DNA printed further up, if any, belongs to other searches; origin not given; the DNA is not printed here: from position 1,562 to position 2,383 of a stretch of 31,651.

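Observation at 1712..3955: Minimal two-subunit [NiFe]-hydrogenase with mixed-group features and no diaphorase/FeS partner genes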

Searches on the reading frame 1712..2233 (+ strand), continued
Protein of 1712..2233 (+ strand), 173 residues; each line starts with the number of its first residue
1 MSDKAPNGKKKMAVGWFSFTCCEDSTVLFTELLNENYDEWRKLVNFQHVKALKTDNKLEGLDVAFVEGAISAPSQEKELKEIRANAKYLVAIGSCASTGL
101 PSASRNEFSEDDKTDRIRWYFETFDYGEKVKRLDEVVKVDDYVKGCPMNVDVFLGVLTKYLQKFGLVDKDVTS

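Call 44: search_protein_families(library=pfam, proteins=[P0123, P0136, P0125, P0140, P0128, P0201, P0218, P0219, P0239, P0252], max_evalue=0.001)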
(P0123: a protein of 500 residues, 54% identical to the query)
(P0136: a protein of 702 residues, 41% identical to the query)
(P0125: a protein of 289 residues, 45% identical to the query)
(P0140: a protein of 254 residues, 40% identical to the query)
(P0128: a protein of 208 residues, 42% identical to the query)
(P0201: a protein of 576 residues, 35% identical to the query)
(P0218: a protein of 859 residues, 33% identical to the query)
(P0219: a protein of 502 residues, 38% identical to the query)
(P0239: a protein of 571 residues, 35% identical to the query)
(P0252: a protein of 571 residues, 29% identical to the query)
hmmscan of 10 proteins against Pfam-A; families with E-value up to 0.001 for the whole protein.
P0123 (500 aa): 11 families
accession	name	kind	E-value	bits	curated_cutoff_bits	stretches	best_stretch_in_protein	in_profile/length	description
PF07992.20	Pyr_redox_2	-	1.1e-36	127.2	26.1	1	4-285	1-289/291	Pyridine nucleotide-disulphide oxidoreductase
PF01058.29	Oxidored_q6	-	1.8e-19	70.2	27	1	353-489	1-127/128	NADH ubiquinone oxidoreductase, 20 Kd subunit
PF13738.12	Pyr_redox_3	-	4.4e-16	59.4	30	1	76-271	98-305/305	Pyridine nucleotide-disulphide oxidoreductase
PF00890.30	FAD_binding_2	-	1.8e-06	27.8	20.4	1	5-33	1-29/414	FAD binding domain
PF03486.20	HI0933_like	-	5.4e-06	26.5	50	0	5-44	2-41/244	HI0933-like protein Rossmann domain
PF01134.28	GIDA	-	4.1e-05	23.3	22.1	0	5-37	1-29/391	Glucose inhibited division protein A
PF13454.12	NAD_binding_9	-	6.5e-05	23.4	21.8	0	71-116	113-154/155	FAD-NAD(P)-binding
PF13241.12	NAD_binding_7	-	0.00013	22.9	22.1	0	146-200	6-54/104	Putative NAD(P)-binding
PF01266.30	DAO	-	0.00021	21.4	27.9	0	5-32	1-28/353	FAD dependent oxidoreductase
PF00070.33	Pyr_redox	-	0.00024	22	22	0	149-194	1-44/82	Pyridine nucleotide-disulphide oxidoreductase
PF01946.23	Thi4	-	0.00031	20.5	26.2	1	2-32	16-47/235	Thi4 family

P0136 (702 aa): 3 families
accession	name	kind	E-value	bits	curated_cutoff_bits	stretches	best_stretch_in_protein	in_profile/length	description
PF01512.22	Complex1_51K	-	9.2e-33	113.7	31.2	1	9-169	1-149/150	Nuo51 FMN-binding domain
PF01058.29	Oxidored_q6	-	7.9e-16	58.4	27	1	489-596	30-127/128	NADH ubiquinone oxidoreductase, 20 Kd subunit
PF10589.14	NADH_4Fe-4S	-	8.8e-14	51.6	23.5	1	263-333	2-77/85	NADH-ubiquinone oxidoreductase-F iron-sulfur binding region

P0125 (289 aa): 1 family
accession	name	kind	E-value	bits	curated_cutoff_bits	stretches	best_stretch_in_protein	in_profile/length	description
PF01058.29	Oxidored_q6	-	1.6e-19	70.4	27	1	153-276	12-126/128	NADH ubiquinone oxidoreductase, 20 Kd subunit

P0140 (254 aa): 1 family
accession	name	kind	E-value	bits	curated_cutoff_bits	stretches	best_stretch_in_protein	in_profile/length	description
PF01058.29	Oxidored_q6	-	8.4e-20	71.2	27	1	91-224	1-124/128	NADH ubiquinone oxidoreductase, 20 Kd subunit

P0128 (208 aa): 1 family
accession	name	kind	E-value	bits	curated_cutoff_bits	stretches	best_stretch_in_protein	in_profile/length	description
PF01058.29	Oxidored_q6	-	2.1e-23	82.9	27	1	62-198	1-126/128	NADH ubiquinone oxidoreductase, 20 Kd subunit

P0201 (576 aa): 11 families
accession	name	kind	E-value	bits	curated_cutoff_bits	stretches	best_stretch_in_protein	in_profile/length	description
PF02906.19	Fe_hyd_lg_C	-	5.3e-26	92.2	22.1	1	270-526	3-245/245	Iron only hydrogenase large subunit, C-terminal domain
PF01058.29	Oxidored_q6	-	3.7e-23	82.1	27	1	15-153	1-126/128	NADH ubiquinone oxidoreductase, 20 Kd subunit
PF12838.12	Fer4_7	-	3.7e-09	37.4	27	1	189-249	1-52/52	4Fe-4S dicluster domain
PF13237.11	Fer4_10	-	4.5e-08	33.4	25.5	1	231-261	5-37/53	4Fe-4S dicluster domain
PF00037.32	Fer4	-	1.9e-07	31.1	21.1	1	234-250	7-23/24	4Fe-4S binding domain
PF13183.11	Fer4_8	-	1.9e-05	25.5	27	0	233-261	3-31/68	4Fe-4S dicluster domain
PF12837.12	Fer4_6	-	3.2e-05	24.1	25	0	235-250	9-24/24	4Fe-4S binding domain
PF22117.2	Fer4_Nqo3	-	3.3e-05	24.4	27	1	185-250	6-66/67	NADH-quinone oxidoreductase subunit 3, ferredoxin-like domain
PF13187.11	Fer4_9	-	0.00014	22.3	27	1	189-249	1-51/52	4Fe-4S dicluster domain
PF12797.12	Fer4_2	-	0.00056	20.2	24.5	0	234-247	9-22/22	4Fe-4S binding domain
PF14697.11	Fer4_21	-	0.00094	19.7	35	1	185-247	3-53/59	4Fe-4S dicluster domain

P0218 (859 aa): 15 families
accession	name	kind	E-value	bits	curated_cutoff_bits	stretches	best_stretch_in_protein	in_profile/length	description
PF00072.30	Response_reg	-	1.5e-29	102.8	30.2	1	7-116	1-110/111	Response regulator receiver domain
PF02518.31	HATPase_c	-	3.4e-25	89.1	26.4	1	244-355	1-110/111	Histidine kinase-, DNA gyrase B-, and HSP90-like ATPase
PF01058.29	Oxidored_q6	-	4.6e-24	85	27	1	370-509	1-127/128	NADH ubiquinone oxidoreductase, 20 Kd subunit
PF12838.12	Fer4_7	-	4.3e-08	33.9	27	2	544-602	1-52/52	4Fe-4S dicluster domain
PF13237.11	Fer4_10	-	1.1e-07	32.1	25.5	1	582-614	3-28/53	4Fe-4S dicluster domain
PF12837.12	Fer4_6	-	2e-07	31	25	1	581-603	2-24/24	4Fe-4S binding domain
PF00037.32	Fer4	-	2.7e-07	30.6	21.1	1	583-603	3-23/24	4Fe-4S binding domain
PF13183.11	Fer4_8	-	2.8e-07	31.4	27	0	586-610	3-27/68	4Fe-4S dicluster domain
PF13534.11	Fer4_17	-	3.3e-06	28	22.2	0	587-600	45-58/61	4Fe-4S dicluster domain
PF12797.12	Fer4_2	-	3.5e-06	27.1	24.5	0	583-600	5-22/22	4Fe-4S binding domain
PF13484.11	Fer4_16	-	5.3e-06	27.6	30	0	588-611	2-25/66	4Fe-4S double cluster binding domain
PF13187.11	Fer4_9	-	1.1e-05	25.7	27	1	544-602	1-51/52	4Fe-4S dicluster domain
PF13589.12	HATPase_c_3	-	4.7e-05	23.9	25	1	250-325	4-82/137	Histidine kinase-, DNA gyrase B-, and HSP90-like ATPase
PF22117.2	Fer4_Nqo3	-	0.00049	20.7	27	0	537-603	3-66/67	NADH-quinone oxidoreductase subunit 3, ferredoxin-like domain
PF14697.11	Fer4_21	-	0.00051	20.6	35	0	541-602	4-56/59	4Fe-4S dicluster domain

P0219 (502 aa): 2 families
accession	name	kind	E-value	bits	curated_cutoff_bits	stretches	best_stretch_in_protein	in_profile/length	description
PF01058.29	Oxidored_q6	-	1.8e-25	89.6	27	1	13-151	1-126/128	NADH ubiquinone oxidoreductase, 20 Kd subunit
PF13237.11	Fer4_10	-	0.00067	20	25.5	1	181-241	2-52/53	4Fe-4S dicluster domain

P0239 (571 aa): 13 families
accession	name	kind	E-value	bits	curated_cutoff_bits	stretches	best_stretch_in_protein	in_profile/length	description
PF01058.29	Oxidored_q6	-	8.4e-26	90.6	27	1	13-151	1-126/128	NADH ubiquinone oxidoreductase, 20 Kd subunit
PF02906.19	Fe_hyd_lg_C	-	5.7e-22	79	22.1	1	290-525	24-245/245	Iron only hydrogenase large subunit, C-terminal domain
PF12837.12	Fer4_6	-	1.4e-09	37.9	25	1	227-246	5-24/24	4Fe-4S binding domain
PF00037.32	Fer4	-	1e-08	35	21.1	1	227-246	4-23/24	4Fe-4S binding domain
PF13237.11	Fer4_10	-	6.3e-08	32.9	25.5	1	225-251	3-22/53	4Fe-4S dicluster domain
PF12838.12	Fer4_7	-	9.9e-08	32.8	27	1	187-245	1-52/52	4Fe-4S dicluster domain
PF12797.12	Fer4_2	-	3.8e-07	30.1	24.5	1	226-243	5-22/22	4Fe-4S binding domain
PF13187.11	Fer4_9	-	6.7e-07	29.7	27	1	187-245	1-51/52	4Fe-4S dicluster domain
PF22117.2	Fer4_Nqo3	-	9.1e-07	29.4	27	1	180-246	3-66/67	NADH-quinone oxidoreductase subunit 3, ferredoxin-like domain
PF13484.11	Fer4_16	-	5.3e-06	27.6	30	1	230-255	1-27/66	4Fe-4S double cluster binding domain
PF13534.11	Fer4_17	-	5.9e-05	24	22.2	0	229-244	44-59/61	4Fe-4S dicluster domain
PF14697.11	Fer4_21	-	0.00011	22.7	35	1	184-243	4-53/59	4Fe-4S dicluster domain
PF13183.11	Fer4_8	-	0.00092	20.1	27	0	229-245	3-19/68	4Fe-4S dicluster domain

P0252 (571 aa): 12 families
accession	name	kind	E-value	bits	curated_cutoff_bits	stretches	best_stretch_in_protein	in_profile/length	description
PF01058.29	Oxidored_q6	-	7.6e-22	77.9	27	1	19-153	1-127/128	NADH ubiquinone oxidoreductase, 20 Kd subunit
PF02906.19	Fe_hyd_lg_C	-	9.9e-21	74.9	22.1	1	295-525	27-245/245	Iron only hydrogenase large subunit, C-terminal domain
PF22117.2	Fer4_Nqo3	-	1.4e-09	38.4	27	1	182-248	3-66/67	NADH-quinone oxidoreductase subunit 3, ferredoxin-like domain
PF12838.12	Fer4_7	-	3.8e-09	37.3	27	1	189-247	1-52/52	4Fe-4S dicluster domain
PF00037.32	Fer4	-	8.8e-08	32.1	21.1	1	229-248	4-23/24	4Fe-4S binding domain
PF13187.11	Fer4_9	-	7.9e-07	29.4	27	1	189-247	1-51/52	4Fe-4S dicluster domain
PF13183.11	Fer4_8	-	5.1e-06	27.4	27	0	232-246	4-18/68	4Fe-4S dicluster domain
PF13484.11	Fer4_16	-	2.2e-05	25.6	30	0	233-262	2-32/66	4Fe-4S double cluster binding domain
PF13237.11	Fer4_10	-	5.6e-05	23.4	25.5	1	183-244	2-53/53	4Fe-4S dicluster domain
PF12837.12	Fer4_6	-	6.6e-05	23.1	25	1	183-200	2-19/24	4Fe-4S binding domain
PF14697.11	Fer4_21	-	0.00034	21.1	35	0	187-246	5-55/59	4Fe-4S dicluster domain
PF12797.12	Fer4_2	-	0.00035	20.8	24.5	0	183-201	3-21/22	4Fe-4S binding domain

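Call 46: fold_search(model_id=the predicted structure, library=pdb)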
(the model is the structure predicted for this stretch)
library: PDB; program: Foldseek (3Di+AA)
matches with E <= 10: 1244; with E <= 0.001: 90
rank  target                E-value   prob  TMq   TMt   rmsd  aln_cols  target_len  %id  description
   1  9e1j_A                6.5e-10  1.00  0.66  0.46   5.6       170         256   26  Alpha-Delta heterodimeric form of soluble hydrogenase I from Pyrococcus furiosus. Data processed and model refined in  (released 2025-07-16)
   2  9nez_A                2.9e-09  1.00  0.64  0.45   5.7       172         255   27  Structure of the Pyrococcus furiosus SHI complex (released 2025-07-09)
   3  7t2r_E                4.8e-09  1.00  0.65  0.63   6.9       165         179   25  Structure of electron bifurcating Ni-Fe hydrogenase complex HydABCSL in FMN-free apo state (released 2022-03-16)
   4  9e1j_C                9.6e-09  1.00  0.64  0.44   5.9       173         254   27  Alpha-Delta heterodimeric form of soluble hydrogenase I from Pyrococcus furiosus. Data processed and model refined in  (released 2025-07-16)
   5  5odi_E                1.0e-08  1.00  0.60  0.36   7.4       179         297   23  Heterodisulfide reductase / [NiFe]-hydrogenase complex from Methanothermococcus thermolithotrophicus cocrystallized wi (released 2017-08-30)
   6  5xf9_C                1.4e-08  1.00  0.67  0.66   6.6       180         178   23  Crystal structure of NAD+-reducing [NiFe]-hydrogenase in the air-oxidized state (released 2017-08-23)
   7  9e15_A                1.5e-08  1.00  0.64  0.44   5.4       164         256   27  Alpha-Delta heterodimeric form of soluble hydrogenase I from Pyrococcus furiosus. Data processed and model refined in  (released 2025-07-16)
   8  5odc_E                3.8e-08  1.00  0.60  0.36   7.4       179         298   23  Heterodisulfide reductase / [NiFe]-hydrogenase complex from Methanothermococcus thermolithotrophicus at 2.3 A resoluti (released 2017-08-30)
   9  7r43_B                3.0e-07  1.00  0.58  0.65   3.1       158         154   22  Bovine complex I in the presence of IM1761092, active class iii (Composite map) (released 2023-02-08)
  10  6l7o_K                3.9e-07  1.00  0.57  0.48   7.2       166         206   18  cryo-EM structure of cyanobacteria Fd-NDH-1L complex (released 2020-02-19)
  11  4ci0_B                6.0e-07  1.00  0.64  0.49   6.5       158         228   21  Electron cryo-microscopy of F420-reducing NiFe hydrogenase Frh (released 2014-02-26)
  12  9i4i_E                6.8e-07  1.00  0.59  0.62   3.1       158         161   21  High resolution Cryo-EM structure of human complex I in mitochondria (released 2025-11-12)
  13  9smf_B                9.9e-07  1.00  0.57  0.61   4.4       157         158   22  Reduced bovine complex I in lipid nanodisc, NADH-active-Q10 (released 2026-03-18)
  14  7qso_B                1.1e-06  1.00  0.57  0.62   3.5       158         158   22  Bovine complex I in lipid nanodisc, State 3 (Slack) (released 2022-05-25)
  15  6qgt_G                1.2e-06  1.00  0.68  0.48   6.5       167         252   18  The carbon monoxide inhibition of F420-reducing [NiFe] hydrogenase complex from Methanosarcina barkeri (released 2019-10-23)
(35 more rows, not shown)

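Call 47: find_homologous_proteins(query=P0123, max_evalue=1e-10)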
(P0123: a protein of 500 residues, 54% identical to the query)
Query P0123 (500 aa): 4065 proteins with E <= 1e-10 among 8000 candidates; the best 120 are listed.
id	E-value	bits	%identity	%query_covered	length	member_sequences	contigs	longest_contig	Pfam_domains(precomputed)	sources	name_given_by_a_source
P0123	0.0e+0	1135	100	100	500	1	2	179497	PF00890.31,PF07992.21,PF13738.13,PF03486.21,PF01058.30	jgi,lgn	jgi:thioredoxin reductase (NADPH)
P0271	3.5e-240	816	70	100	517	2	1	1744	PF00890.31,PF07992.21,PF13738.13,PF01058.30,PF01134.29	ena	-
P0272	1.5e-229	781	65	100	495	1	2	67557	PF00890.31,PF07992.21,PF00070.34,PF13738.13,PF03486.21,PF01058.30,PF05834.19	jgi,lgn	jgi:thioredoxin reductase (NADPH)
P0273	8.2e-224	762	65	100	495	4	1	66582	PF01266.31,PF13241.13,PF00890.31,PF07992.21,PF00070.34,PF13738.13,PF13454.13,PF01058.30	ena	-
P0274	8.7e-224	762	64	100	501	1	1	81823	PF01946.24,PF01266.31,PF13241.13,PF00890.31,PF07992.21,PF13738.13,PF03486.21,PF01058.30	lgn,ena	-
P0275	1.1e-220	751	64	100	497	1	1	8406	PF00890.31,PF07992.21,PF13738.13,PF03486.21,PF13454.13,PF01058.30,PF01134.29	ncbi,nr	ncbi:MAG: FAD-dependent oxidoreductase [Candidatus Aenigmarchaeota archaeon]|nr:FAD-dependent oxidor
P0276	1.7e-220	751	64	100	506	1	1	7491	PF00890.31,PF07992.21,PF13738.13,PF01058.30,PF01134.29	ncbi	-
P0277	2.6e-219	747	64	99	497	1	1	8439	PF01266.31,PF13434.13,PF00890.31,PF07992.21,PF13738.13,PF03486.21,PF01058.30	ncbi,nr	ncbi:FAD-dependent oxidoreductase [archaeon]|nr:FAD-dependent oxidoreductase [archaeon]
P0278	6.3e-217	739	63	99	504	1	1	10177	PF01266.31,PF00890.31,PF07992.21,PF13738.13,PF01058.30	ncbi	-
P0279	3.5e-216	737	63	100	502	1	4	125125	PF07992.21,PF13738.13,PF03486.21,PF13454.13,PF01058.30,PF01134.29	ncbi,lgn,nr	ncbi:MAG: FAD-dependent oxidoreductase [Candidatus Aenigmarchaeota archaeon]|nr:FAD-dependent oxidor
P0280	6.7e-214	729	64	100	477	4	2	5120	PF07992.21,PF13738.13,PF01058.30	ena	-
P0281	4.8e-210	716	61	99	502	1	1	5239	PF01266.31,PF00890.31,PF07992.21,PF00070.34,PF13738.13,PF01058.30,PF01134.29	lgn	-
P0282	4.0e-209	713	63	100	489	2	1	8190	PF07992.21,PF13738.13,PF01058.30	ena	-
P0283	5.6e-209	713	61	99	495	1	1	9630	PF13434.13,PF00890.31,PF07992.21,PF13738.13,PF03486.21,PF01058.30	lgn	-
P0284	1.1e-207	709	61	100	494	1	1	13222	PF01266.31,PF00890.31,PF07992.21,PF13738.13,PF01058.30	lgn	-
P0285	7.6e-207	706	61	100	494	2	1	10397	PF00890.31,PF07992.21,PF13738.13,PF01058.30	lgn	-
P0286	4.7e-205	700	61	100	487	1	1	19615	PF07992.21,PF13738.13,PF01058.30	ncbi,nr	ncbi:MAG: FAD-dependent oxidoreductase [Candidatus Aenigmarchaeota archaeon]|nr:FAD-dependent oxidor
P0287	6.4e-204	696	60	99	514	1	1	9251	PF13434.13,PF00890.31,PF07992.21,PF13738.13,PF01058.30,PF01134.29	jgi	jgi:thioredoxin reductase (NADPH)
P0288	1.6e-203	695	60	100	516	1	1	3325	PF07992.21,PF13738.13,PF03486.21,PF13454.13,PF01058.30,PF01134.29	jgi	jgi:thioredoxin reductase (NADPH)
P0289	1.4e-199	682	59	99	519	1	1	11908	PF00890.31,PF07992.21,PF00070.34,PF13738.13,PF01058.30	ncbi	-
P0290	1.9e-199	681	55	99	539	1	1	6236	PF00890.31,PF07992.21,PF00070.34,PF13738.13,PF03486.21,PF13454.13,PF01058.30,PF01134.29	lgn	-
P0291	2.5e-199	681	61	61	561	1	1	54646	PF07992.21,PF13738.13,PF03486.21,PF01058.30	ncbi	-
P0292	3.1e-196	671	58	100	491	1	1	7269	PF00890.31,PF07992.21,PF00070.34,PF13738.13,PF01058.30,PF01134.29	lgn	-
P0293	1.7e-194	665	59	99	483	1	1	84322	PF01266.31,PF07992.21,PF00070.34,PF13738.13,PF01058.30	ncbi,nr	ncbi:MAG: FAD-dependent oxidoreductase [Candidatus Aenigmarchaeota archaeon]|nr:FAD-dependent oxidor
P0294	7.6e-182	623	56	99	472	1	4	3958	PF01266.31,PF00890.31,PF07992.21,PF00070.34,PF13738.13,PF03486.21,PF01058.30,PF01134.29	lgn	-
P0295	1.4e-181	623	60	88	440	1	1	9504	PF07992.21,PF13738.13,PF01058.30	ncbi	-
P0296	8.3e-178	610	60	90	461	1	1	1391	PF07992.21,PF13738.13,PF01058.30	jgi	jgi:thioredoxin reductase (NADPH)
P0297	3.5e-159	549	62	75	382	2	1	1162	PF07992.21,PF13738.13,PF01058.30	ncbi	ncbi:MAG TPA: FAD-dependent oxidoreductase, partial [Acidobacteriota bacterium]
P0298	1.6e-157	543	58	85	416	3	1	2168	PF01946.24,PF00890.31,PF07992.21,PF00070.34,PF13738.13,PF03486.21,PF01058.30,PF01134.29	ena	-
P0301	2.2e-119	417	63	57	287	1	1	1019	PF07992.21,PF01058.30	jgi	jgi:Ni,Fe-hydrogenase III small subunit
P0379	3.5e-55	206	59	33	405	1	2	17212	PF00175.27,PF00970.31,PF01058.30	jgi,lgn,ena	-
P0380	4.1e-55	205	60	31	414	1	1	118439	PF00175.27,PF00970.31,PF01058.30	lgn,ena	-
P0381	5.8e-55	205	47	43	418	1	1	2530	PF00175.27,PF08030.18,PF00970.31,PF01058.30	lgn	-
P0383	7.9e-55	204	56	33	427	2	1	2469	PF08022.19,PF00175.27,PF00970.31,PF01058.30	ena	-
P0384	1.5e-54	204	57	31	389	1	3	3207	PF08022.19,PF00175.27,PF00970.31,PF01058.30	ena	-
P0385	4.0e-54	202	54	33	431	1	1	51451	PF08022.19,PF00175.27,PF00970.31,PF01058.30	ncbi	-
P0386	4.4e-54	202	58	31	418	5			PF00175.27,PF00970.31,PF01058.30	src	-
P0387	9.8e-54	201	60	32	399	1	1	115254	PF00175.27,PF08030.18,PF00970.31,PF01058.30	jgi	jgi:NAD(P)H-flavin reductase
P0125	4.3e-53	199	55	31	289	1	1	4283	PF01058.30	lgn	-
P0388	1.1e-51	194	53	33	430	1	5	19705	PF00175.27,PF00970.31,PF01058.30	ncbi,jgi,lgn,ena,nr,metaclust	ncbi:hypothetical protein COU57_00155 [Candidatus Pacearchaeota archaeon CG10_big_fil_rev_8_21_14_0_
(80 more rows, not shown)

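Call 49: find_encoding_contigs(protein=P0380, flank=10000, max_places=1)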
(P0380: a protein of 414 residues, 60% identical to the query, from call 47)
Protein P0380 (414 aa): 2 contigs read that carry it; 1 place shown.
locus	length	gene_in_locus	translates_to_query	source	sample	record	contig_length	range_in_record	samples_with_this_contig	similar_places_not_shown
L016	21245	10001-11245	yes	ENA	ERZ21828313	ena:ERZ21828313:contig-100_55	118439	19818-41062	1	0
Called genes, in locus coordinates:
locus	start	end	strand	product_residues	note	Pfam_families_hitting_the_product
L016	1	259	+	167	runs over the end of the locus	PF01300:Sua5_yciO_yrdC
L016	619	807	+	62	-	-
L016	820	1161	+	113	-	-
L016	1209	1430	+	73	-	PF09834:DUF2061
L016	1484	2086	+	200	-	-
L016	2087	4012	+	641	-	PF16177:ACAS_N, PF00501:AMP-binding, PF13193:AMP-binding_C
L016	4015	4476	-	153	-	PF12641:Flavodoxin_3 (faint), PF12682:Flavodoxin_4, PF12724:Flavodoxin_5 (faint)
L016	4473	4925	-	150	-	-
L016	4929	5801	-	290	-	PF02775:TPP_enzyme_C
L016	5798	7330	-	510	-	PF01558:POR, PF01855:POR_N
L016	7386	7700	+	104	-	PF01155:HypA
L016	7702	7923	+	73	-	PF01455:HupF_HypC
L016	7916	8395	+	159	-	PF01455:HupF_HypC (weak)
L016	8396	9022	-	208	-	PF19927:DUF6390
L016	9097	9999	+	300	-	PF00892:EamA, PF03151:TPT (faint), PF00892:EamA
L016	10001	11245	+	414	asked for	PF00970:FAD_binding_6, PF00175:NAD_binding_1, PF01058:Oxidored_q6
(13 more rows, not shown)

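Call 50: find_encoding_contigs(protein=P0123, flank=10000, max_places=1)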
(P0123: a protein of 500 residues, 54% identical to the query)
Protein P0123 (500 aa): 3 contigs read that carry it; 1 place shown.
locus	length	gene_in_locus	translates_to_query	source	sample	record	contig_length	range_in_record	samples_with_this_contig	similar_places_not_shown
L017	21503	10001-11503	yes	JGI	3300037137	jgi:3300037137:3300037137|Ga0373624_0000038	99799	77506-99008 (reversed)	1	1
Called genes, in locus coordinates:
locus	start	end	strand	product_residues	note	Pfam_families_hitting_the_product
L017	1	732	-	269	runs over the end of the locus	PF02421:FeoB_N, PF01926:MMR_HSR1, PF02824:TGS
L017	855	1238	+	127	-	-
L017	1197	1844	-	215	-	PF05175:MTS, PF13489:Methyltransf_23 (weak), PF03848:TehB (weak), PF06325:PrmA, PF13847:Methyltransf_31, PF08241:Methyltransf_11, PF08242:Methyltransf_12 (weak), PF13649:Methyltransf_25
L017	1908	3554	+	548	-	PF00749:tRNA-synt_1c, PF03950:tRNA-synt_1c_C, PF20974:tRNA-synt_1c_C2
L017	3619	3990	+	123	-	PF01467:CTP_transf_like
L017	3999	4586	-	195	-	PF01300:Sua5_yciO_yrdC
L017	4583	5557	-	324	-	PF00814:TsaD, PF22521:HypF_C_2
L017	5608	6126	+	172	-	PF14512:TM1586_NiRdase, PF00881:Nitroreductase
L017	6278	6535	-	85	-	PF01599:Ribosomal_S27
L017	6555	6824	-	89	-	PF01282:Ribosomal_S24e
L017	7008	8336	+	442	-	PF00939:Na_sulph_symp, PF03600:CitMHS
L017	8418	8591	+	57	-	PF01455:HupF_HypC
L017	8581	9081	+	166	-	-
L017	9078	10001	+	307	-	PF00892:EamA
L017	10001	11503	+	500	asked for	PF00890:FAD_binding_2 (faint), PF03486:HI0933_like (faint), PF07992:Pyr_redox_2, PF13738:Pyr_redox_3, PF01058:Oxidored_q6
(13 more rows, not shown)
